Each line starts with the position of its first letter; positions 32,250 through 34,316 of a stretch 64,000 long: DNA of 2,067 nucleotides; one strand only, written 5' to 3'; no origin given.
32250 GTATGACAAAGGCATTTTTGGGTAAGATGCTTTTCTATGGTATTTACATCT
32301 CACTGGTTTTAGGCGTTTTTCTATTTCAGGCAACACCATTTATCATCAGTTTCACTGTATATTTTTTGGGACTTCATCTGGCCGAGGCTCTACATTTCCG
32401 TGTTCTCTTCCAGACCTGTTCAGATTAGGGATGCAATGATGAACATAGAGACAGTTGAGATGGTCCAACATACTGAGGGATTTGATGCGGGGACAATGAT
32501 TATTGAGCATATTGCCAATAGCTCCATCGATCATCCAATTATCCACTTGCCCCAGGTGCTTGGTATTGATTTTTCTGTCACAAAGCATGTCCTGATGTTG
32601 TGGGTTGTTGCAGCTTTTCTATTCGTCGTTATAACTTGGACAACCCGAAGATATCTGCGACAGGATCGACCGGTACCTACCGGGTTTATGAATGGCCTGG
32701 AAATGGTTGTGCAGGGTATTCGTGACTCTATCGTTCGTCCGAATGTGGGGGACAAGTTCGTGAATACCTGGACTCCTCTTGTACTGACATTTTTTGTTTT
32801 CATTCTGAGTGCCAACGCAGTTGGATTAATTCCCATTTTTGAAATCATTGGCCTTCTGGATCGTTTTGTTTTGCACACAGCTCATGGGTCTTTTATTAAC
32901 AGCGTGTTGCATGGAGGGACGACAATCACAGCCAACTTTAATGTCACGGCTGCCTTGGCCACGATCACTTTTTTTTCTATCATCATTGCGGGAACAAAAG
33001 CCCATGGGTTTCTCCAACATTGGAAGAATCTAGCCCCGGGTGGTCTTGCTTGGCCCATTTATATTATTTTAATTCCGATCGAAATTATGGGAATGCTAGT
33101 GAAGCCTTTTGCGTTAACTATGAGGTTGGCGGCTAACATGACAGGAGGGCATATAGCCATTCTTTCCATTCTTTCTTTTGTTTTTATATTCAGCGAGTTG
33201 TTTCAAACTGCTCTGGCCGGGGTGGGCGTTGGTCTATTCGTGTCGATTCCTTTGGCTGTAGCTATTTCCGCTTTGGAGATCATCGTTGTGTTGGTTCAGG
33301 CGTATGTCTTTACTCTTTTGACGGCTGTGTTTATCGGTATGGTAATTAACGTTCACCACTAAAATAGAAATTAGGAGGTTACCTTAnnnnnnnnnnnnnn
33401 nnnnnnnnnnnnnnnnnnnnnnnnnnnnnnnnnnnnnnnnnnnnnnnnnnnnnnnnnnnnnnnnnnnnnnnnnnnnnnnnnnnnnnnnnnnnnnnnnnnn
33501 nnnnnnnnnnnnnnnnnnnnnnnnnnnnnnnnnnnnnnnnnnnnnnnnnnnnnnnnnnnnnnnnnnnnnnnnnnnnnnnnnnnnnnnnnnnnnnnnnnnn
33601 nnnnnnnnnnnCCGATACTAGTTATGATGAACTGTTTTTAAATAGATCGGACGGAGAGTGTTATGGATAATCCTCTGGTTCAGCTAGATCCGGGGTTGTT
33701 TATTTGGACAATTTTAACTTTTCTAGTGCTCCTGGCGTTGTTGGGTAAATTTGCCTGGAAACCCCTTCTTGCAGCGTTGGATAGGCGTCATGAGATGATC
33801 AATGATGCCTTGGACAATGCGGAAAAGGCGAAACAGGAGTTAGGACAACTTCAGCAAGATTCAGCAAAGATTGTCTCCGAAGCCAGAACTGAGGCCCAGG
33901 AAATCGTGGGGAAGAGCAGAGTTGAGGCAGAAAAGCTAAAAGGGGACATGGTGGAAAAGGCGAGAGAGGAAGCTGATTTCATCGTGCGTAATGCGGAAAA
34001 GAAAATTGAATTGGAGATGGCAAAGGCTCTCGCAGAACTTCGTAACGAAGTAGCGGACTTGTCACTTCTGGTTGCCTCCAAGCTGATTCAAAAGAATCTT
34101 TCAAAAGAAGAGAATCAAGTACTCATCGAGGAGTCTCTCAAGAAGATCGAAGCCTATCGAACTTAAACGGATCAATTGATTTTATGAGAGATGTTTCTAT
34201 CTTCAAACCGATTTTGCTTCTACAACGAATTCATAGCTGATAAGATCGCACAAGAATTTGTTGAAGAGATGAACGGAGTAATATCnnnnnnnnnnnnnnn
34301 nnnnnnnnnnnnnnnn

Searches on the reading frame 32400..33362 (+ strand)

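Call 48: search_protein_families(library=pfam, proteins=[window:32400-33362:+], max_evalue=0.00001)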
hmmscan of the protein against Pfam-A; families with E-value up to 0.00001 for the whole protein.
window:32400-33362:+ (320 aa): 1 family
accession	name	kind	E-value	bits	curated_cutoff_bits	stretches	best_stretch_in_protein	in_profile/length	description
PF00119.25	ATP-synt_A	-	7e-52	176.9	33.9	1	64-312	1-216/217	ATP synthase A chain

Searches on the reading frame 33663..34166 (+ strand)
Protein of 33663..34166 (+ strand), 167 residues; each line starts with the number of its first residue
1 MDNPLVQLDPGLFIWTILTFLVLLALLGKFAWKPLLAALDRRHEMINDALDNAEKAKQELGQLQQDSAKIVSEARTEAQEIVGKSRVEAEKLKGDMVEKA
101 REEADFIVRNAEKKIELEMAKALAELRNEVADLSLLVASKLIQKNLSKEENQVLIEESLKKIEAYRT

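Call 48: search_protein_families(library=pfam, proteins=[window:33663-34166:+], max_evalue=0.00001)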
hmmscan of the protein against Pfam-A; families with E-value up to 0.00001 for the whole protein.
window:33663-34166:+ (167 aa): 1 family
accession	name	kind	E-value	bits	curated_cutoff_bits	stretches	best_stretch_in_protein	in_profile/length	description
PF00430.23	ATP-synt_B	-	5.3e-31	107.9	28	1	13-143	2-132/132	ATP synthase B/B' CF(0)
